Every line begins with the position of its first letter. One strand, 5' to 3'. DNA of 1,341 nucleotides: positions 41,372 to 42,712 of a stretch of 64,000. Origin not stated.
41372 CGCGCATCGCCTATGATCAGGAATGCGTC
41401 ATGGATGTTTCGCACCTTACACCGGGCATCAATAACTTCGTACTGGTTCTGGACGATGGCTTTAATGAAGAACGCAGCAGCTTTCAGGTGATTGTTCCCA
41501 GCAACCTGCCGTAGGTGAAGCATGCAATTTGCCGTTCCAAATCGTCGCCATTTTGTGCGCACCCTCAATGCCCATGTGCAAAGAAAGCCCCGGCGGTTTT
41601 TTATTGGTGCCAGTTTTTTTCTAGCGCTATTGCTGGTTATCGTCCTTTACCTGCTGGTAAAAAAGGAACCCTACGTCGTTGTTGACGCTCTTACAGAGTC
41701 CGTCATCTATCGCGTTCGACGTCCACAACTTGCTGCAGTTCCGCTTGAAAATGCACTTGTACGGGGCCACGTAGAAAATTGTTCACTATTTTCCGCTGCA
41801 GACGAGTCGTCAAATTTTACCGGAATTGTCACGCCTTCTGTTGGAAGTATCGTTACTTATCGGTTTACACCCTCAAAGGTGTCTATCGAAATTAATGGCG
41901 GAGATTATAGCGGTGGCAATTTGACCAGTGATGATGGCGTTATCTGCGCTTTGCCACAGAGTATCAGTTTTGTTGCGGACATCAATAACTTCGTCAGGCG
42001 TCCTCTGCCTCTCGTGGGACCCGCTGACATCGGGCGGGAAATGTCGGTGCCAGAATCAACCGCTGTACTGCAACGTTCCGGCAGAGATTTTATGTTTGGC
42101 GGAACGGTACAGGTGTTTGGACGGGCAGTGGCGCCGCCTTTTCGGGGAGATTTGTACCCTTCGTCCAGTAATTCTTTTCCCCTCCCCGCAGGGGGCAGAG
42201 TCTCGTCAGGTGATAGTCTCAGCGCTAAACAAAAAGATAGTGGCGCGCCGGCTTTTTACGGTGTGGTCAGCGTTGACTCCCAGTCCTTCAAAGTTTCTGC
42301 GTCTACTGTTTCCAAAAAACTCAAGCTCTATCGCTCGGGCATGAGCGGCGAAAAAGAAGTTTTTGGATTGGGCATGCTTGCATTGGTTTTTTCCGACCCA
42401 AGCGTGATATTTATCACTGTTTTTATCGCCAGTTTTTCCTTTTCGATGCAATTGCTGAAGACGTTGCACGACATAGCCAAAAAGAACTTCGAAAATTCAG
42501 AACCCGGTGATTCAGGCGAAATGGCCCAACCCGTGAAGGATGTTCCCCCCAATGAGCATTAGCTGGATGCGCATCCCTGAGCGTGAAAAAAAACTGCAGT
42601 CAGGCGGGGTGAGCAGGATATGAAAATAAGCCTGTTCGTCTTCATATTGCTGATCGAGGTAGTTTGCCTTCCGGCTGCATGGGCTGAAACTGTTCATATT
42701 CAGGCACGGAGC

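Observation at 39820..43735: Foreign-looking four-gene cassette of exported proteins ending in a trypsin-like protease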

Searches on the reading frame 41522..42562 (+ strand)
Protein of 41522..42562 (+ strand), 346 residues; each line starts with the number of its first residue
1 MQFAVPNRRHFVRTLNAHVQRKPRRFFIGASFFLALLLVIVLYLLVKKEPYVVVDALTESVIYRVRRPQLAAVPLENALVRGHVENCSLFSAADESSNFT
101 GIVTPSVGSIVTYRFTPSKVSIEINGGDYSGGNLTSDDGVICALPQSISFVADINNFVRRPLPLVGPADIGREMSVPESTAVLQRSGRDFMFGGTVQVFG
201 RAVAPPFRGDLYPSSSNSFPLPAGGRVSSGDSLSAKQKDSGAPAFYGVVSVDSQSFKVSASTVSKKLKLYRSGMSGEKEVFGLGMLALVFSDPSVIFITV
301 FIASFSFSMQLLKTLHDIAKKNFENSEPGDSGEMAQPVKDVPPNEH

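Call 3: search_protein_families(library=pfam, proteins=[window:41522-42562:+], max_evalue=1)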
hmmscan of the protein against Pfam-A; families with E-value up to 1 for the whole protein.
window:41522-42562:+ (346 aa): 0 families

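Call 4: search_protein_families(library=ncbifam, proteins=[window:41522-42562:+], max_evalue=1)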
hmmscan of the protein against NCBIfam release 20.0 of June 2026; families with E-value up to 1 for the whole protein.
window:41522-42562:+ (346 aa): 2 families
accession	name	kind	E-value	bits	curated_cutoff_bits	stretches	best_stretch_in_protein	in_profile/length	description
NF004198.0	PRK05653.1-3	equivalog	0.061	12.8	296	1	52-104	188-240/248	3-oxoacyl-ACP reductase FabG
NF005952.0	PRK08025.1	equivalog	0.099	11.7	517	0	280-331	20-71/306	kdo(2)-lipid IV(A) palmitoleoyltransferase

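Call 5: search_protein_families(library=padloc, proteins=[window:41522-42562:+], max_evalue=1)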
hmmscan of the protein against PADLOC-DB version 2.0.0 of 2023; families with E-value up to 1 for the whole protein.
window:41522-42562:+ (346 aa): 0 families

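Call 18: search_protein_representatives(protein=window:41522-42562:+)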
Query: 346 residues. Proteins with E-value up to 0.001 (for the whole library): 137; up to 1e-10: 79; up to 1e-30: 30. The best 137 are listed.
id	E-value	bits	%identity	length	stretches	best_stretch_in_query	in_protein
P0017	2.5e-184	628.0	84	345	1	1-346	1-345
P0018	5.4e-72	258.9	41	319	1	20-317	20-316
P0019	5.3e-56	206.4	38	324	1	20-312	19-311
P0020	2.2e-51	191.2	41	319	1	28-314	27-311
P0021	8.3e-51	189.3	36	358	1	33-315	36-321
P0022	9.3e-51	189.1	40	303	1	26-313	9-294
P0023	9.8e-49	182.5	36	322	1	33-311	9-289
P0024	2.7e-48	181.0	37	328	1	20-313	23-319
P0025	4.9e-48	180.2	41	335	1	28-320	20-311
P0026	3.8e-46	174.0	33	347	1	36-325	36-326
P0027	6.4e-45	169.9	39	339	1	35-307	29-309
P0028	1.6e-44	168.6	39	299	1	41-314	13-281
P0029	3.1e-42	161.1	30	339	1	22-330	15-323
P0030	3.4e-42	161.0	39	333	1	30-309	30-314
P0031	8.9e-42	159.6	33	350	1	34-323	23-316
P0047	3.1e-30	121.7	37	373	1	28-321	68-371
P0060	2.7e-23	98.9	30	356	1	24-309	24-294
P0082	2.6e-15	72.6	32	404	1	39-313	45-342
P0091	1.5e-11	60.3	31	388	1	28-330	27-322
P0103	1.0e-08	51.0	28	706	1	48-316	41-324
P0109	1.4e-07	47.3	26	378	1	31-324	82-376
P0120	4.1e-06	42.4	27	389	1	22-309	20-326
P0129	1.3e-05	40.8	27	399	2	160-341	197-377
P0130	1.7e-05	40.4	24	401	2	163-311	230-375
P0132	2.0e-05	40.2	29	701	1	44-299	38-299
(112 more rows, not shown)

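Call 21: search_protein_families(library=pfam, alignment_id=A2, max_evalue=0.01)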
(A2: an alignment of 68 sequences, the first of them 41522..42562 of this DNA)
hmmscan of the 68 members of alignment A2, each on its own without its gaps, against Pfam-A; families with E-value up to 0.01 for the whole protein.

A. member 1, window:41522-42562:+ (346 aa): 0 families

B. families by the number of members that match (of 68 scanned): 2 families
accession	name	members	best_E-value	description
PF19744.4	DUF6232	1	0.0094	Family of unknown function (DUF6232)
PF13567.11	DUF4131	1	0.0096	Domain of unknown function (DUF4131)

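Call 22: search_solved_structures(query=A2, max_evalue=1)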
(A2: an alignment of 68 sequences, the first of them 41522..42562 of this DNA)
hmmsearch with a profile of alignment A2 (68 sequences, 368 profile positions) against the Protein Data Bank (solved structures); distinct sequences matched with E-value up to 1: 9.
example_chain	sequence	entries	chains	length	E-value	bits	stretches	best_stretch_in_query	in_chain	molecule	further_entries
9ugl_A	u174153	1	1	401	0.072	15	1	276-362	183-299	5-hydroxytryptamine receptor 2C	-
8dpi_A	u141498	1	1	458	0.091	14.6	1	276-362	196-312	5-hydroxytryptamine receptor 2C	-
8dpf_A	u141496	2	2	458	0.092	14.6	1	276-362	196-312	5-hydroxytryptamine receptor 2C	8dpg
8dph_A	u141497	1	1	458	0.092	14.6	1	276-362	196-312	5-hydroxytryptamine receptor 2C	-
7qvf_A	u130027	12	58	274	0.14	14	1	15-66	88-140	Transmembrane protein 106B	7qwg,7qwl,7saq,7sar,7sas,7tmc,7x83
7qvc_A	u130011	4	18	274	0.14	14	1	15-66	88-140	Transmembrane protein 106B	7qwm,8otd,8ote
6m6z_A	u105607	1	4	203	0.38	12.6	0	294-337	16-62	TMH4C4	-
8zmf_A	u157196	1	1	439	0.39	12.6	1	276-352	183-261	5-hydroxytryptamine receptor 2C,Soluble cytochrome b562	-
6bqg_A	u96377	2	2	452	0.42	12.5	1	276-352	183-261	5-hydroxytryptamine receptor 2C,Soluble cytochrome b562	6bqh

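Call 44: predict_structure(alignment_id=A2)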
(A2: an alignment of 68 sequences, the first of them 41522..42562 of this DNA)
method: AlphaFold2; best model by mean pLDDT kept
length: 346 residues; sequences in the alignment: 68
mean_pLDDT: 89.1   pTM: 0.82
mean pLDDT of the five models: 89.1, 88.0, 87.9, 88.0, 87.3
residues with pLDDT >= 90: 225; 70-90: 83; 50-70: 37; < 50: 1
segments of 3 or more residues with pLDDT < 50: none
pLDDT, mean of each block of 10 residues (from residue 1): 67 88 89 91 87 97 98 97 90 81 98 97 97 97 97 95 98 83 65 96 93 89 97 95 98 97 96 90 77 89 92 91 76 61 57
secondary structure, 60 per line:
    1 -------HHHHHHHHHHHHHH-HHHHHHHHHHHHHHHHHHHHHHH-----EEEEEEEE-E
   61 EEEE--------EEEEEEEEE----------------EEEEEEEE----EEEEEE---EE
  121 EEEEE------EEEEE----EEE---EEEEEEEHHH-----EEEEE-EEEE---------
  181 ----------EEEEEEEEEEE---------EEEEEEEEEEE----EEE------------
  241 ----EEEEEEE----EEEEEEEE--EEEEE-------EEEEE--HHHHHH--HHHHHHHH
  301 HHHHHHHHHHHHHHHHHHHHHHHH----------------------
elements in order: H8-21 H23-45 E51-58 E60-64 E73-81 E98-105 E110-115 E119-125 E132-136 E141-143 E147-153 E162-166 E168-171 E191-201 E211-221 E226-228 E245-251 E256-263 E266-270 E278-282 H285-290 H293-324

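Call 48: fold_search(model_id=the predicted structure, library=pdb)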
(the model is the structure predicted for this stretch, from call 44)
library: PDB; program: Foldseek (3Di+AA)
matches with E <= 10: 542; with E <= 0.001: 0
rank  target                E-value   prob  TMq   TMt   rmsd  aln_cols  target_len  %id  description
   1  5moy_A                1.4e-02  0.08  0.09  0.08  21.6       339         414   10  Crystal structure of the BoNT/A2 receptor-binding domain in complex with the luminal domain of its neuronal receptor S (released 2017-03-15)
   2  7sof_A                2.0e-02  0.09  0.10  0.12  17.7       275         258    8  SARS-CoV-2 S NTD B.1.617.1 kappa variant S2X303 Local Refinement (released 2021-11-17)
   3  4jra_A                2.3e-02  0.03  0.08  0.06  22.1       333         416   10  CRYSTAL STRUCTURE OF THE BOTULINUM NEUROTOXIN A RECEPTOR-BINDING DOMAIN IN COMPLEX WITH THE LUMINAL DOMAIN Of SV2C (released 2013-11-20)
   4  1vav_A                2.4e-02  0.06  0.07  0.09  20.4       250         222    8  Crystal structure of alginate lyase PA1167 from Pseudomonas aeruginosa at 2.0 A resolution (released 2004-05-25)
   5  4jm3_A                2.9e-02  0.04  0.09  0.09  21.1       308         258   10  Enduracididine Biosynthesis Enzyme MppR with HEPES Buffer Bound (released 2013-07-03)
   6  8h11_B                3.7e-02  0.18  0.12  0.05  15.7       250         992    8  Structure of SARS-CoV-1 Spike Protein with Engineered x1 Disulfide (S370C and D967C), Closed Conformation (released 2022-11-09)
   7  4jmd_A                3.9e-02  0.07  0.10  0.12  21.8       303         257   10  Enduracididine biosynthesis enzyme MppR complexed with the condensation product of pyruvate and imidazole 4-carboxalde (released 2013-07-03)
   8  4jmd_B                3.9e-02  0.04  0.10  0.10  21.5       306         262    9  Enduracididine biosynthesis enzyme MppR complexed with the condensation product of pyruvate and imidazole 4-carboxalde (released 2013-07-03)
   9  8h11_C                5.7e-02  0.07  0.11  0.05  15.9       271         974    9  Structure of SARS-CoV-1 Spike Protein with Engineered x1 Disulfide (S370C and D967C), Closed Conformation (released 2022-11-09)
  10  1y3i_A                6.3e-02  0.20  0.10  0.15  15.2       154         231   13  Crystal Structure of Mycobacterium tuberculosis NAD kinase-NAD complex (released 2005-01-18)
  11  7soe_A                7.8e-02  0.06  0.10  0.05  15.8       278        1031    8  SARS-CoV-2 S B.1.617.1 kappa variant + S2X303 Global Refinement (released 2021-11-17)
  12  7tpr_A                7.8e-02  0.05  0.08  0.04  18.7       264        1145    9  Camel nanobodies 7A3 and 8A2 broadly neutralize SARS-CoV-2 variants (released 2022-04-20)
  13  6xlu_A                8.3e-02  0.08  0.10  0.06  15.6       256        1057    7  Structure of SARS-CoV-2 spike at pH 4.0 (released 2020-08-12)
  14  9eli_A                8.3e-02  0.08  0.09  0.05  15.8       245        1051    7  Cryo-EM structure of SARS-CoV-2 Omicron KP.3.1.1 spike protein (closed state) (released 2025-05-28)
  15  4jmc_B                8.7e-02  0.05  0.10  0.12  21.9       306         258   10  Enduracididine biosynthesis enzyme MppR complexed with pyruvate (released 2013-07-03)
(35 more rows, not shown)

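Call 58: list_cluster_members(proteins=[P0103, P0132, P0082, P0130, P0129, P0091, P0120, P0047, P0109, P0060])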
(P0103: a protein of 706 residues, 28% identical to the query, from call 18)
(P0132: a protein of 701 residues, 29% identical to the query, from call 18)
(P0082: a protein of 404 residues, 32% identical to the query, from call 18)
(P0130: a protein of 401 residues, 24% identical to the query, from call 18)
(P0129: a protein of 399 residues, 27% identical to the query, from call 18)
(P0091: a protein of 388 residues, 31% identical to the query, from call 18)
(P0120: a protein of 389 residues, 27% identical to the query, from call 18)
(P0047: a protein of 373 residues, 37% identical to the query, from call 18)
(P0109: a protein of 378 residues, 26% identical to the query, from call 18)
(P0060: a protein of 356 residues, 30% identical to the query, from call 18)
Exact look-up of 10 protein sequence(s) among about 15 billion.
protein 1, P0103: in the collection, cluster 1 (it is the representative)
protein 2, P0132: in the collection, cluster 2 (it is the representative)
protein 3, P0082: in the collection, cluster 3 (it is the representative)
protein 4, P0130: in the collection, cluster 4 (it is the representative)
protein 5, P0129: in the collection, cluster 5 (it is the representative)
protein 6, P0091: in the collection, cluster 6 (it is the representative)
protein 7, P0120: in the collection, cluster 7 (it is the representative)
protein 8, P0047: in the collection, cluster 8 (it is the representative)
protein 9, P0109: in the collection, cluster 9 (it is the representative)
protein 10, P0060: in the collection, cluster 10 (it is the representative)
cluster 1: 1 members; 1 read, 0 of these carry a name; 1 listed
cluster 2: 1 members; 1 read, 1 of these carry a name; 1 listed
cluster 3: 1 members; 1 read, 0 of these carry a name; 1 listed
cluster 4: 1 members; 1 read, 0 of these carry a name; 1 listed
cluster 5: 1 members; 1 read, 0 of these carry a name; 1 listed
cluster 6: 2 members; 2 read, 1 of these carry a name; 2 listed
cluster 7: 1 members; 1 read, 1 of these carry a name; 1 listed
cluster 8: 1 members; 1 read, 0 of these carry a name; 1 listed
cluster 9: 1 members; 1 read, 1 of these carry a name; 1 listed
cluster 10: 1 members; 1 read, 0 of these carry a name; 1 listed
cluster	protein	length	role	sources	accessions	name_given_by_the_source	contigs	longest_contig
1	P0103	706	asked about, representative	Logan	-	-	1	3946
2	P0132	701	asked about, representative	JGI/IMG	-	hypothetical protein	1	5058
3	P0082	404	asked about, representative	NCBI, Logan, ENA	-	-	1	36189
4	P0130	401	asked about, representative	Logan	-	-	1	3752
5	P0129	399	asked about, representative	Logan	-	-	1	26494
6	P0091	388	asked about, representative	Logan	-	-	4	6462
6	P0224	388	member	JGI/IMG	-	hypothetical protein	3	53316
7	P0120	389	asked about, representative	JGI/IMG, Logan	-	hypothetical protein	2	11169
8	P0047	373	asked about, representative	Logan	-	-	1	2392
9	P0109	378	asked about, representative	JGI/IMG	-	hypothetical protein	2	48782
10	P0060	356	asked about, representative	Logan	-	-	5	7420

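Call 60: find_encoding_contigs(protein=P0082, flank=6000, max_places=1)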
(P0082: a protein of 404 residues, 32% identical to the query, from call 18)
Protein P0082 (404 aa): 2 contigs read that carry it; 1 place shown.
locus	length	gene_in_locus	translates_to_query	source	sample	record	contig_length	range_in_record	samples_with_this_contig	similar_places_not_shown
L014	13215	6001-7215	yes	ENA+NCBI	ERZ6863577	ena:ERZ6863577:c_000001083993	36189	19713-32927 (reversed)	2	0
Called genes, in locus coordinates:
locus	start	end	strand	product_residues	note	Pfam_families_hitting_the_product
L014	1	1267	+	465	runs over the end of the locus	PF01471:PG_binding_1 (weak)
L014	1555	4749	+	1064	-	-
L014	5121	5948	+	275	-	-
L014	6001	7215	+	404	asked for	-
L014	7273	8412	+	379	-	-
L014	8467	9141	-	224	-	-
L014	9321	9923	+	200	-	PF08534:Redoxin, PF00578:AhpC-TSA, PF00085:Thioredoxin (weak), PF13905:Thioredoxin_8 (weak)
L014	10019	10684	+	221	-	PF01613:Flavin_Reduct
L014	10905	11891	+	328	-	PF06468:Spond_N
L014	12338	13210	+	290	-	PF13509:S1_2, PF17783:WHD_CvfB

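Call 61: find_encoding_contigs(protein=P0129, flank=6000, max_places=1)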
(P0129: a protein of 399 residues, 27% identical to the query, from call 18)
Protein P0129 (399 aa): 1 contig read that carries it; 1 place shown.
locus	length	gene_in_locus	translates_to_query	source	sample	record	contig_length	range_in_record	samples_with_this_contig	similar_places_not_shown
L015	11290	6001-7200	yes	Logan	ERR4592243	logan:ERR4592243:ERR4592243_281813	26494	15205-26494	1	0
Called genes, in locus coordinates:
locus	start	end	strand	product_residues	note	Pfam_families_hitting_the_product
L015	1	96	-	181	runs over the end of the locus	PF00691:OmpA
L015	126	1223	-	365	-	PF14326:DUF4384 (weak)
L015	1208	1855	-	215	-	-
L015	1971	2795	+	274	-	-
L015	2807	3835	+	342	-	PF16868:NMT1_3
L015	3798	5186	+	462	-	PF00656:Peptidase_C14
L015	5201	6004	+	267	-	-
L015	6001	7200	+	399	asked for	-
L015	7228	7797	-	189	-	PF21431:Col-Pyo_DNase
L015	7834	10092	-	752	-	-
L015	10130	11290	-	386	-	?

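Call 63: find_encoding_contigs(protein=P0109, flank=6000, max_places=1)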
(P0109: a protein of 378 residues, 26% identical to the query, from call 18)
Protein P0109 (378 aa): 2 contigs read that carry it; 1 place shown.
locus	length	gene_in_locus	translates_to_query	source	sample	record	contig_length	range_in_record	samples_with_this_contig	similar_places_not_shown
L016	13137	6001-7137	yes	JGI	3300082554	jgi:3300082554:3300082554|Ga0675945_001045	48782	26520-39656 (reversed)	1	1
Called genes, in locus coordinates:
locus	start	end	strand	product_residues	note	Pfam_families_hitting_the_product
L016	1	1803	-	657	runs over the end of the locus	PF11843:DUF3363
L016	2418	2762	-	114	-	PF05284:DUF736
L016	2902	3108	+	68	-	-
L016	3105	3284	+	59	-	-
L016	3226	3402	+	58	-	-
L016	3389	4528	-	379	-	PF08401:ArdcN, PF18818:MPTase-PolyVal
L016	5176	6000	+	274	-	-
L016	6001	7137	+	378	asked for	-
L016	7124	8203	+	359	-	-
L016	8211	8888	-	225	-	-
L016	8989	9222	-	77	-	PF05154:TM2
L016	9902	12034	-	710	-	PF01435:Peptidase_M48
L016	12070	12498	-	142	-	-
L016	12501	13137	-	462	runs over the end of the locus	PF05226:CHASE2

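Call 64: find_encoding_contigs(protein=P0224, flank=6000, max_places=1)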
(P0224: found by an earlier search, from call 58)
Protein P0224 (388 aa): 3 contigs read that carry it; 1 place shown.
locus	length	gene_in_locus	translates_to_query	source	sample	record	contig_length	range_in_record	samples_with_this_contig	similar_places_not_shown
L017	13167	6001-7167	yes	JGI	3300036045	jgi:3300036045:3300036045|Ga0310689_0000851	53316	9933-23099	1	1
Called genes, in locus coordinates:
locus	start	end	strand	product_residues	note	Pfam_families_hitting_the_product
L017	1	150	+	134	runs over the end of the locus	-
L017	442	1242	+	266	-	PF05721:PhyH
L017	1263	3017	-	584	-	PF00732:GMC_oxred_N, PF00890:FAD_binding_2 (weak), PF05199:GMC_oxred_C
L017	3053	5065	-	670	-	PF25487:ETR1_N, PF00989:PAS (weak), PF08448:PAS_4 (weak), PF08447:PAS_3 (weak), PF13426:PAS_9, PF00512:HisKA (faint), PF02518:HATPase_c, PF00072:Response_reg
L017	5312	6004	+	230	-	-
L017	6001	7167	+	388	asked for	-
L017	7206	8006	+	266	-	-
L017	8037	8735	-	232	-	-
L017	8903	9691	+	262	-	PF04199:Cyclase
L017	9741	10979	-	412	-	PF04542:Sigma70_r2, PF20239:DUF6596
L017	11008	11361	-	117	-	PF03795:YCII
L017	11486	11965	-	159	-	-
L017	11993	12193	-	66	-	PF13770:DUF4169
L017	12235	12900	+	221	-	PF01738:DLH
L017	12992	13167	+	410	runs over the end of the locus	PF13433:Peripla_BP_5 (weak), PF13458:Peripla_BP_6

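Call 65: fold_search(model_id=the predicted structure, library=viral)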
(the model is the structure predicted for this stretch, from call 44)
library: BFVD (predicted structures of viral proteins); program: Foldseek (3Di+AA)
matches with E <= 10: 542; with E <= 0.001: 0
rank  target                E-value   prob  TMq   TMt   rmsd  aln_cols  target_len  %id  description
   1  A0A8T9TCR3            1.1e-02  0.15  0.12  0.13  29.9       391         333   12  (no name in the UniProt tables at hand)
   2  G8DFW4                1.2e-02  0.30  0.14  0.17  18.1       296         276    7  (no name in the UniProt tables at hand)
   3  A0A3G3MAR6            2.1e-02  0.06  0.09  0.07  21.4       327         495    9  Minor tail protein [Gordonia phage Octobien14]
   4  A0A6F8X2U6            2.4e-02  0.10  0.10  0.04  31.9       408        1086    8  Early transcription factor large subunit-like protein [Lymphocystis disease virus 2]
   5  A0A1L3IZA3            2.8e-02  0.15  0.11  0.16  17.7       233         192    9  (no name in the UniProt tables at hand)
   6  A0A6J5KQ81            4.1e-02  0.20  0.10  0.10  13.7       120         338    8  Uncharacterized protein [uncultured Caudovirales phage]
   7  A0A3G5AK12            4.1e-02  0.08  0.11  0.05  24.5       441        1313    8  VETF-like early transcription factor large subunit [Solivirus sp.]
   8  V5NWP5                5.3e-02  0.16  0.10  0.16  22.3       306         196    8  F-UL4 protein [Chelonid alphaherpesvirus 5]
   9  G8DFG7                5.9e-02  0.08  0.10  0.11  24.3       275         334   11  (no name in the UniProt tables at hand)
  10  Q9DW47                7.3e-02  0.10  0.12  0.11  30.1       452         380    9  Pr149 [Rat cytomegalovirus (strain Maastricht)]
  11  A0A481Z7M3            7.6e-02  0.06  0.10  0.04  20.4       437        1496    8  Early transcription factor large subunit-like protein [Pithovirus LCPAC304]
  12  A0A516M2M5            8.1e-02  0.11  0.09  0.07  13.5       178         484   12  (no name in the UniProt tables at hand)
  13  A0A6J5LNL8            8.1e-02  0.05  0.08  0.11  21.1       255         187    6  Outer membrane protein beta-barrel [uncultured Caudovirales phage]
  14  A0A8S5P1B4            8.5e-02  0.05  0.09  0.06  17.2       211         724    8  Structural Protein [Myoviridae sp. ctLnO19]
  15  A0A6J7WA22            9.0e-02  0.07  0.12  0.09  18.4       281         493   10  Concanavalin A-like lectin/glucanases superfamily [uncultured Caudovirales phage]
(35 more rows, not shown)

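Call 79: search_protein_families(library=phrogs, proteins=[window:41522-42562:+], max_evalue=0.1)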
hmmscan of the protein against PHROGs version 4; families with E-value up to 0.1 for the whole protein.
window:41522-42562:+ (346 aa): 0 families

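Call 93: find_encoding_contigs(protein=P0132, flank=4000, max_places=1)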
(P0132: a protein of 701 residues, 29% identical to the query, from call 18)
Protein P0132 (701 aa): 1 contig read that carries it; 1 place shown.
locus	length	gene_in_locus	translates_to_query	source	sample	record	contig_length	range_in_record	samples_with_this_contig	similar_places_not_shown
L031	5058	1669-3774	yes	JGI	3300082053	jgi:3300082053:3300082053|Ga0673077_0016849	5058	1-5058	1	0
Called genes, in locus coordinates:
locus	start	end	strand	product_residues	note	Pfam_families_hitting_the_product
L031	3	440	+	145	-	?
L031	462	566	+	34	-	-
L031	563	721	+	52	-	-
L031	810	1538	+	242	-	-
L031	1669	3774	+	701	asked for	-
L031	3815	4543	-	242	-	-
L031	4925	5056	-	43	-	?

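Call 94: find_encoding_contigs(protein=P0103, flank=4000, max_places=1)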
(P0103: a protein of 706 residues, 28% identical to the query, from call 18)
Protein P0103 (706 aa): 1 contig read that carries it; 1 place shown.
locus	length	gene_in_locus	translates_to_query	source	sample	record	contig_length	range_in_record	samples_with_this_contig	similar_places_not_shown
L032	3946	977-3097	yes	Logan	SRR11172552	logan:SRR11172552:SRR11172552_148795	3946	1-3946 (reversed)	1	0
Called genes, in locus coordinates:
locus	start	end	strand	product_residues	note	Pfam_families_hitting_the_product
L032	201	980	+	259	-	-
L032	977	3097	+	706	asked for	-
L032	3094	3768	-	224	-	-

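Call 106: search_protein_families(library=pfam, proteins=[L015:3798-5186:+, L015:5201-6004:+, L015:1971-2795:+, L015:1208-1855:-], max_evalue=0.01)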
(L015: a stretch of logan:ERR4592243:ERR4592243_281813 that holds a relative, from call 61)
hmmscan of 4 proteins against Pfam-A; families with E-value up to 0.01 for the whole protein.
L015:3798-5186:+ (462 aa): 1 family
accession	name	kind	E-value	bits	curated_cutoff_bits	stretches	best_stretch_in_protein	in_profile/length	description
PF00656.27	Peptidase_C14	-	1.5e-12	48.1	21.4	1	47-297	2-223/233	Caspase domain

L015:5201-6004:+ (267 aa): 0 families

L015:1971-2795:+ (274 aa): 0 families

L015:1208-1855:- (215 aa): 0 families
